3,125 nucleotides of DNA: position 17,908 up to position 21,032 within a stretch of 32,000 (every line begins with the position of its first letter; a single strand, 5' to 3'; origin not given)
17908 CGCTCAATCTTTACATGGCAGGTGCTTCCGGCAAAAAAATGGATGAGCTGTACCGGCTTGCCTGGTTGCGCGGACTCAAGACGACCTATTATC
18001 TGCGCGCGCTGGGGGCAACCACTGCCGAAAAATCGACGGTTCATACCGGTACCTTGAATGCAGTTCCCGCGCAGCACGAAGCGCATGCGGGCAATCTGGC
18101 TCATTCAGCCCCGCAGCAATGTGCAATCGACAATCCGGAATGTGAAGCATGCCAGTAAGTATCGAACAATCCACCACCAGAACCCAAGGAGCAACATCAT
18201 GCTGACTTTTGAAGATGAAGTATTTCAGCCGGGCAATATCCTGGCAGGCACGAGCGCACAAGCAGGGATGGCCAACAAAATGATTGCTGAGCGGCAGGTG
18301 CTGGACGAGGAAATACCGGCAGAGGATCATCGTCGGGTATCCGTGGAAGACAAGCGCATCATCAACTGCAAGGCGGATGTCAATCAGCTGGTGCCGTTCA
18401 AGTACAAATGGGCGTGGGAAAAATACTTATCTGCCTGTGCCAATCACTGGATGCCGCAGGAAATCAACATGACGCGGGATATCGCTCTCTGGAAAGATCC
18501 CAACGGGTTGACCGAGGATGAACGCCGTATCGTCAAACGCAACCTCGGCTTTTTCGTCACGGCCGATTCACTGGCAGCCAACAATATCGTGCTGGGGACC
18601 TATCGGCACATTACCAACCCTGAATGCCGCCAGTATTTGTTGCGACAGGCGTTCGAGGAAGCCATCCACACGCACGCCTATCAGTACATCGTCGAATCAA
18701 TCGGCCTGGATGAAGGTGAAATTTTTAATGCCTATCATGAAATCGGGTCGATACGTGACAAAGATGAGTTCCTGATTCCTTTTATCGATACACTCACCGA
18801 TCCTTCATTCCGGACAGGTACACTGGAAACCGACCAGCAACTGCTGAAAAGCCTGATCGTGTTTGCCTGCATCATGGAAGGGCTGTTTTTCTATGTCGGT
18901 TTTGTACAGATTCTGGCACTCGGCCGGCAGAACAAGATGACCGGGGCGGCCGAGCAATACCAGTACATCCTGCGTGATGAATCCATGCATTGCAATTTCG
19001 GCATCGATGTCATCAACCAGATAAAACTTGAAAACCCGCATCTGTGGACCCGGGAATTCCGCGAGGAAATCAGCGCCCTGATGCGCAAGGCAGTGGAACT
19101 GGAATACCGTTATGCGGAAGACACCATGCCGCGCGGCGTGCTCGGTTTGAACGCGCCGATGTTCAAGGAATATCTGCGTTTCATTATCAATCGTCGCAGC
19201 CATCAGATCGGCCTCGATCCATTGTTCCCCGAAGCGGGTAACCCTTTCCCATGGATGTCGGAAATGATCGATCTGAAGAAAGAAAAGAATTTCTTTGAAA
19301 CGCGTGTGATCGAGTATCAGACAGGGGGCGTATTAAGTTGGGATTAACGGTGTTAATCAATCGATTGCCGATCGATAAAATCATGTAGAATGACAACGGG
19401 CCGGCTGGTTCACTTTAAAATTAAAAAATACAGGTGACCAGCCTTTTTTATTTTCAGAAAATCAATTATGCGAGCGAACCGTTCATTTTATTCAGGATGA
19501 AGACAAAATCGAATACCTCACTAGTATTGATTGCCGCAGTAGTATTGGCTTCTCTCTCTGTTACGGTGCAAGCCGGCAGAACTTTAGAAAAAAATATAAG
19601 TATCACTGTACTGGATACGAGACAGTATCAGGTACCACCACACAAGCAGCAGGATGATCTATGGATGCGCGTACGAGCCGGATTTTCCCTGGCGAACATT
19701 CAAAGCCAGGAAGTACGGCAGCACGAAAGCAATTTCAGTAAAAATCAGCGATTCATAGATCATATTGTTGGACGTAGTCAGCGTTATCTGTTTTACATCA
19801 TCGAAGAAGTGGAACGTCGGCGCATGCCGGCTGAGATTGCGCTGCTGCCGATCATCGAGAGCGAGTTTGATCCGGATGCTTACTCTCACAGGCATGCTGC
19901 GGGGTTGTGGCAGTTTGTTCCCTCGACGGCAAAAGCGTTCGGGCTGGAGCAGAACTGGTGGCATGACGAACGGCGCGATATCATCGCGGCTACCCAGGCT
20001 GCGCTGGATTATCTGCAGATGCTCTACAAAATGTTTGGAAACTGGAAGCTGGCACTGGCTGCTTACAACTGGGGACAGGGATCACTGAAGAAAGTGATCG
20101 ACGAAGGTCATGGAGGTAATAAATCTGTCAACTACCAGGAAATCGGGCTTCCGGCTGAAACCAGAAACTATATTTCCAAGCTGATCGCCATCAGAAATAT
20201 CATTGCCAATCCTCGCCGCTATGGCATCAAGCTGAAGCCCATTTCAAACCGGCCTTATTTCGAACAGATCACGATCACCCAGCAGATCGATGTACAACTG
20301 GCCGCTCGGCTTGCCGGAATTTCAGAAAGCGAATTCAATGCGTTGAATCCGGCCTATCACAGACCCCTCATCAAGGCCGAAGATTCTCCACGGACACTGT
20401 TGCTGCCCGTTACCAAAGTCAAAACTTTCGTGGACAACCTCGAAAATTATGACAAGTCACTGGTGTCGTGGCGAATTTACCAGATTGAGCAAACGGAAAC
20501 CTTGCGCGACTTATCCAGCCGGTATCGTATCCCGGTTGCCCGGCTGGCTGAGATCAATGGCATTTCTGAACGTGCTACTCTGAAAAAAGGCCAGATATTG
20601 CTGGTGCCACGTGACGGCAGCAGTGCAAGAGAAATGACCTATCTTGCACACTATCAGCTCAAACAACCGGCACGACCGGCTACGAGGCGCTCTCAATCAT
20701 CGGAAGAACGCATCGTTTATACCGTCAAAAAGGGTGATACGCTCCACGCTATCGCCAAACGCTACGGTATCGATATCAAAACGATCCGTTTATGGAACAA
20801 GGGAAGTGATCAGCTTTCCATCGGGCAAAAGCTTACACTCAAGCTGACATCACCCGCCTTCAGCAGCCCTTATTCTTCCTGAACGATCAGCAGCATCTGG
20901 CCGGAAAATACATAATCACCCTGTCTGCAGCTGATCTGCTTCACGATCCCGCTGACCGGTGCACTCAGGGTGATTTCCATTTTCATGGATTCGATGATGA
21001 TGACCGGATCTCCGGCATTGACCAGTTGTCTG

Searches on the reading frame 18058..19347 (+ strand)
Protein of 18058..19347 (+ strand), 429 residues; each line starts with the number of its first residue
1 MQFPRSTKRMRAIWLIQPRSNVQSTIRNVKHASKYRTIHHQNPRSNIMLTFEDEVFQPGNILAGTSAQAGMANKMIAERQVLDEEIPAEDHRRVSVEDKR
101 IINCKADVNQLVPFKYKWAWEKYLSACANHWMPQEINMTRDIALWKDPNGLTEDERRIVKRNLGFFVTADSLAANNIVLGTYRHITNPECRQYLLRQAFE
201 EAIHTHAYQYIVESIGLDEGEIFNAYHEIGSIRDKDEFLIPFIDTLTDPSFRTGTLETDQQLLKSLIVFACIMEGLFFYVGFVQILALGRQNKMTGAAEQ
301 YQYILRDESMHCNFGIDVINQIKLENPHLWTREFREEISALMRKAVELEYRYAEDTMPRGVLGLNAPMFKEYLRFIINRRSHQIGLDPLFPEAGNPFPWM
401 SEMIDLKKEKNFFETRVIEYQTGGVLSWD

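Call 4: search_protein_families(library=pfam, proteins=[window:18058-19347:+])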
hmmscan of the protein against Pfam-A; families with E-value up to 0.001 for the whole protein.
window:18058-19347:+ (429 aa): 1 family
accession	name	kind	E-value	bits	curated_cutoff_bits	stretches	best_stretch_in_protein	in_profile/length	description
PF00268.27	Ribonuc_red_sm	-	4.4e-89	299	33.6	1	109-396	2-281/281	Ribonucleotide reductase, small chain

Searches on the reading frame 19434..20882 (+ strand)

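Call 4: search_protein_families(library=pfam, proteins=[window:19434-20882:+])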
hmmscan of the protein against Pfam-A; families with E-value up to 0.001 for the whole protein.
window:19434-20882:+ (482 aa): 2 families
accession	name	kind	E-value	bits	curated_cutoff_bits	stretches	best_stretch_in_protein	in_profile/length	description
PF01464.25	SLT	-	9e-26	90.2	21.3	1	126-225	8-108/117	Transglycosylase SLT domain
PF01476.26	LysM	-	2.4e-21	75.8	20.9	2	429-469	1-42/43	LysM domain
